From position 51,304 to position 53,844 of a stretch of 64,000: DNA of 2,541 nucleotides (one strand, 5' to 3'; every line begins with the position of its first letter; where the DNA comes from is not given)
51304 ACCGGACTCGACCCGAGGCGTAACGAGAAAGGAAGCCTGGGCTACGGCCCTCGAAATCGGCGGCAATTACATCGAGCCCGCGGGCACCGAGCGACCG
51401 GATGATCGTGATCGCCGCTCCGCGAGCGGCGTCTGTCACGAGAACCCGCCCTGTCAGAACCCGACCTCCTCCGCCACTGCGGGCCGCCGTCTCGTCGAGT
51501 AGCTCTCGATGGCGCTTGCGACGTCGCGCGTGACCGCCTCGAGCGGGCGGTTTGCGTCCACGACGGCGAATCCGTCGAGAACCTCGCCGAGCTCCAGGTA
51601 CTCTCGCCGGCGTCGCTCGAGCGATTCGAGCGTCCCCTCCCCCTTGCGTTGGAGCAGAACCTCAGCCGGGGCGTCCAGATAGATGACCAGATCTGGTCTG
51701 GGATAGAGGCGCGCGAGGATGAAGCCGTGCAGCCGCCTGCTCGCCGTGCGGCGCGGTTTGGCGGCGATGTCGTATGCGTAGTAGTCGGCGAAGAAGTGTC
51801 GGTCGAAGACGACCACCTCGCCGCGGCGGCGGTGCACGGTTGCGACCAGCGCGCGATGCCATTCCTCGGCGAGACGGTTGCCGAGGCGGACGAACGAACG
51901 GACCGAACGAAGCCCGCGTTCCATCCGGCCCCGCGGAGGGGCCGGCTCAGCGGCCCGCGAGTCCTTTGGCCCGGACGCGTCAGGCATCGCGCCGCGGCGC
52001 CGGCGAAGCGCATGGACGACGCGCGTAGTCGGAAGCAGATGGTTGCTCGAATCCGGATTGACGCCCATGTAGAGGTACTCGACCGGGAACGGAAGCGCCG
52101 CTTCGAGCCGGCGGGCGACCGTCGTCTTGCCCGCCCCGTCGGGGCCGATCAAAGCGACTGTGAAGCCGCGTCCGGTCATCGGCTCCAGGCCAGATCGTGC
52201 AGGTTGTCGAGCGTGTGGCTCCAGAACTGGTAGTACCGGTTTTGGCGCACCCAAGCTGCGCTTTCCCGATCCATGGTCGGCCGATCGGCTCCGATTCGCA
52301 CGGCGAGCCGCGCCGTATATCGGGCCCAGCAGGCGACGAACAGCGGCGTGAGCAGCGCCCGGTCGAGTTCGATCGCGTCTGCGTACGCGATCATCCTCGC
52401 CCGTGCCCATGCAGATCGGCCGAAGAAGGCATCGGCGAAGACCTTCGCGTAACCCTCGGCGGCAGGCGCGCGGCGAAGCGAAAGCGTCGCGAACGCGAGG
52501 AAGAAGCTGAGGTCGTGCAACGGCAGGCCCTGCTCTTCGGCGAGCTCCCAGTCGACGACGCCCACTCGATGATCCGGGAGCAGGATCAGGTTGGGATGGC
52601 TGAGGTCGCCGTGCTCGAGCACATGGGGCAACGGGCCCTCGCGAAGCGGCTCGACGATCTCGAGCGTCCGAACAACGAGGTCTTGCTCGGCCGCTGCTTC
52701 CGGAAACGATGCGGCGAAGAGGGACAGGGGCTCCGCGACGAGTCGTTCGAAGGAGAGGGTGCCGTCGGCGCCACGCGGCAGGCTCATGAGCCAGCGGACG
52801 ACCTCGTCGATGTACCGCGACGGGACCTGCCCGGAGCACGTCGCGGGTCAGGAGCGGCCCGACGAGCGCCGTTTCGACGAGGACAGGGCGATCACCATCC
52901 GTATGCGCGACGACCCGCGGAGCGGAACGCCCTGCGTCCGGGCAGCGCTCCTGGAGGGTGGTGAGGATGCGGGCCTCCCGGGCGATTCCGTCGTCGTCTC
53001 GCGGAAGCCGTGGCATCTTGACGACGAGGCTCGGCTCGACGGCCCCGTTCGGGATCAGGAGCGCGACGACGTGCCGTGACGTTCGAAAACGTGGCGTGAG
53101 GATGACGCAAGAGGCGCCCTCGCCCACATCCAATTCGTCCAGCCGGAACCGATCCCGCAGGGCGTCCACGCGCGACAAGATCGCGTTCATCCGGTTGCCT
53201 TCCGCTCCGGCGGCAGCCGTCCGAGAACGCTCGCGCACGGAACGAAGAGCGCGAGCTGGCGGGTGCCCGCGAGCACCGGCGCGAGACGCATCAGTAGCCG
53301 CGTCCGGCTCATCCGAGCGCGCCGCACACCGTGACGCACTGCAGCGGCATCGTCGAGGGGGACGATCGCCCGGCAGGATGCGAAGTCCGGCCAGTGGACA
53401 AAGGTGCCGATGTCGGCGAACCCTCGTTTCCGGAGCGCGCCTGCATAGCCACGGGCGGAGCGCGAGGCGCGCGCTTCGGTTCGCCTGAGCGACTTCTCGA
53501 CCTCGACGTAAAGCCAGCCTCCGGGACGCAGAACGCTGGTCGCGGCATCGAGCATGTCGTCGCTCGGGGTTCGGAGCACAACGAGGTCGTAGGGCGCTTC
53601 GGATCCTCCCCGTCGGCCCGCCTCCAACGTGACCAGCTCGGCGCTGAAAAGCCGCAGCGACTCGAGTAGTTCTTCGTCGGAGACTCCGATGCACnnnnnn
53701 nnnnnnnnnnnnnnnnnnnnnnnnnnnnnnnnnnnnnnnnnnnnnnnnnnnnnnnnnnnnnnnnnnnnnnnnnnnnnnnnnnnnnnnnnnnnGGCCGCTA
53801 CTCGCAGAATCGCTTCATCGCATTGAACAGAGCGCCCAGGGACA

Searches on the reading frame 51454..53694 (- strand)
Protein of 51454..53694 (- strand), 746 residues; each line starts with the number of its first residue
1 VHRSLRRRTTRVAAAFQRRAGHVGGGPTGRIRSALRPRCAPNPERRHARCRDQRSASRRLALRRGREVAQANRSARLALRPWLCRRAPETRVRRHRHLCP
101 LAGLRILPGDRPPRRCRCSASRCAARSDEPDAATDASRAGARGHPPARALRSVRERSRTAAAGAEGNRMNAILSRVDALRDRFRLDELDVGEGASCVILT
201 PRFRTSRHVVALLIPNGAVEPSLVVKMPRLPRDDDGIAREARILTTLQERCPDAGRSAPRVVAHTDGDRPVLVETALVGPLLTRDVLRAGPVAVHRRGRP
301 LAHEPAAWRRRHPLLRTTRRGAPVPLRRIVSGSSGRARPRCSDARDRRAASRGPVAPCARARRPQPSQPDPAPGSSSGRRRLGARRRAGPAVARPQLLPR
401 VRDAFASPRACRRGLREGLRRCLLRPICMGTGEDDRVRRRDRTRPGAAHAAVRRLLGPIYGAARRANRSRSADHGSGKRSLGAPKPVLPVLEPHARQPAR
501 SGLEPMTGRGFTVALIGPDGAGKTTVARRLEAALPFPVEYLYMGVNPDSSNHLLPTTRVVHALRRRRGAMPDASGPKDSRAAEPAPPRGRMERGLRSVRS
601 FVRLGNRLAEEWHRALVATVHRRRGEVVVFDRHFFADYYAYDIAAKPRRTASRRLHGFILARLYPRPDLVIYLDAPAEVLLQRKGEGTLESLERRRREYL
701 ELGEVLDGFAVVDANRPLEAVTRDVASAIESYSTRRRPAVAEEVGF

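Call 6: search_protein_families(library=pfam, proteins=[window:51454-53694:-], max_evalue=0.01)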
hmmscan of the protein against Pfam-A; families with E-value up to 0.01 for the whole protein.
window:51454-53694:- (746 aa): 8 families
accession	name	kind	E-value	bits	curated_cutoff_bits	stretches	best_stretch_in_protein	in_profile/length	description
PF02223.23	Thymidylate_kin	-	1.4e-09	38.4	27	1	612-724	67-184/185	Thymidylate kinase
PF13521.12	AAA_28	-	3.7e-05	24.5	27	0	513-533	2-22/164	AAA domain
PF13191.12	AAA_16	-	0.00041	21.3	32.6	1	507-631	21-139/167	AAA ATPase domain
PF13671.12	AAA_33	-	0.00048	20.9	27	1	514-683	3-114/143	AAA domain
PF13238.12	AAA_18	-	0.00061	20.7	29.4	1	513-683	1-107/128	AAA domain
PF07728.20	AAA_5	-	0.0014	19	22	1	513-543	2-33/139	AAA domain (dynein-related subfamily)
PF13401.12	AAA_22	-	0.0021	18.8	27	1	513-563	8-58/130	AAA domain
PF13207.12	AAA_17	-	0.0095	16.7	27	0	517-538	2-23/136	AAA domain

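Call 16: search_protein_families(library=ncbifam, proteins=[window:51454-53694:-], max_evalue=0.1)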
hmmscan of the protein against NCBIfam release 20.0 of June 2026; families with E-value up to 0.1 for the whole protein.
window:51454-53694:- (746 aa): 12 families
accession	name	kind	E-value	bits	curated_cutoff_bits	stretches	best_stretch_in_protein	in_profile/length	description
TIGR00041.1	DTMP_kinase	equivalog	2.3e-09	37.2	83.25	1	621-725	86-196/196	dTMP kinase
NF005923.0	PRK07933.1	equivalog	0.0038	16.6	193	0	622-698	85-164/213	dTMP kinase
NF007082.0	PRK09536.1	equivalog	0.013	14.6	537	1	508-532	27-51/402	corrinoid ABC transporter ATPase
TIGR02640.1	gas_vesic_GvpN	equivalog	0.019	14.5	266.8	1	510-540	21-51/262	gas vesicle protein GvpN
NF002988.0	PRK03731.1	equivalog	0.024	14.4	161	0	513-534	5-26/174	shikimate kinase AroL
NF006746.0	PRK09270.1-5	subfamily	0.047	12.6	250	0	509-535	20-46/210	nucleoside/nucleotide kinase family protein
NF010068.0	PRK13548.1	equivalog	0.053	12.6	261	0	510-534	31-55/261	heme ABC transporter ATP-binding protein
TIGR02204.1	MsbA_rel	hypoth_equivalog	0.055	12.1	780.4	1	498-528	354-384/576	ABC transporter, permease/ATP-binding protein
TIGR03771.1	anch_rpt_ABC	equivalog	0.056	13.2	268.8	0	509-531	5-27/223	anchored repeat-type ABC transporter ATP-binding subunit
NF006744.0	PRK09270.1-3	equivalog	0.057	12.9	281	0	510-534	23-47/213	nucleoside/nucleotide kinase family protein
TIGR01166.1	cbiO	subfamily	0.072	12.6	211.8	0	502-534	10-42/190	cobalt ABC transporter, ATP-binding protein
TIGR00368.1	TIGR00368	hypoth_equivalog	0.075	11.6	362.4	0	497-535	198-236/499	YifB family Mg chelatase-like AAA ATPase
